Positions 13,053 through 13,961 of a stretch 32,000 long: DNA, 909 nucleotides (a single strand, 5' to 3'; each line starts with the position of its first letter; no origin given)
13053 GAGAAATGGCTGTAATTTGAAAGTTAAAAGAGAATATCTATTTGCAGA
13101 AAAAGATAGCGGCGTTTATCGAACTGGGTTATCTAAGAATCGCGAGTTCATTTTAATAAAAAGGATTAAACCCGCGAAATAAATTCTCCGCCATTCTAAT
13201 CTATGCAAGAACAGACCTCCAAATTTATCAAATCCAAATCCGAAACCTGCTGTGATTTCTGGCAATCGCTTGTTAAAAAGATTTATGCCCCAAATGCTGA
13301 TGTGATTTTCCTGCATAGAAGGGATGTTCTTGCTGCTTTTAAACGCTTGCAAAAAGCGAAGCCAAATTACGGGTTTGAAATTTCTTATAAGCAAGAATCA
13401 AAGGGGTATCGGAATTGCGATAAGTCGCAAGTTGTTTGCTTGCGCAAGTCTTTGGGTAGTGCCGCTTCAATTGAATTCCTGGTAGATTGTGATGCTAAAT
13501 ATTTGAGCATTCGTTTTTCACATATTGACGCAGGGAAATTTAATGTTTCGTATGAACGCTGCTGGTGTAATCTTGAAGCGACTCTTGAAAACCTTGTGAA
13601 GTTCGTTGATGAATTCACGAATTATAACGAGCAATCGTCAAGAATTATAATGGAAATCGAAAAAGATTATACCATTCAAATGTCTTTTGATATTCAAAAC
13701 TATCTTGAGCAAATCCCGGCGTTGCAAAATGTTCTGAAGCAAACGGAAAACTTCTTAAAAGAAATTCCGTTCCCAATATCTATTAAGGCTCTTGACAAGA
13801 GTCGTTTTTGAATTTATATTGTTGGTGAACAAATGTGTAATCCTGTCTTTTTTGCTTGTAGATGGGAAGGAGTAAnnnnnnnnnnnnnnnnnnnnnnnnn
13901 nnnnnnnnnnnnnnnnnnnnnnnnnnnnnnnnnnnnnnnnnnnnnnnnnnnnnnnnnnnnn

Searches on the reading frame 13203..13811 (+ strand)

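Call 4: search_protein_families(library=pfam, proteins=[window:13203-13811:+], max_evalue=0.1)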
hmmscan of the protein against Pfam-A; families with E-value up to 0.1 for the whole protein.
window:13203-13811:+ (202 aa): 1 family
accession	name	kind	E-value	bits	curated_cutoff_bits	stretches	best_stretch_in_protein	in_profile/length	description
PF13469.12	Sulfotransfer_3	-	0.081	13.6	27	0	24-73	118-162/216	Sulfotransferase family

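Call 5: search_protein_families(library=padloc, proteins=[window:13203-13811:+], max_evalue=0.1)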
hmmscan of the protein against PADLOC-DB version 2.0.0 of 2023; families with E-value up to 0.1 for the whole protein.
window:13203-13811:+ (202 aa): 0 families

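Call 6: search_protein_families(library=ncbifam, proteins=[window:13203-13811:+], max_evalue=1)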
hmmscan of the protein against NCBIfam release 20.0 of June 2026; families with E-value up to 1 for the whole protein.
window:13203-13811:+ (202 aa): 0 families

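Call 8: search_protein_families(library=phrogs, proteins=[window:13203-13811:+], max_evalue=1)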
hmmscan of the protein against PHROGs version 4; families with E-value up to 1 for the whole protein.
window:13203-13811:+ (202 aa): 2 families
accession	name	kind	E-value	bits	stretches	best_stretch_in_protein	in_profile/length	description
phrog_27588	-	unknown function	0.0095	17.1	1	102-180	32-114/128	-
phrog_14431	-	unknown function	0.048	15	1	137-188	53-104/131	-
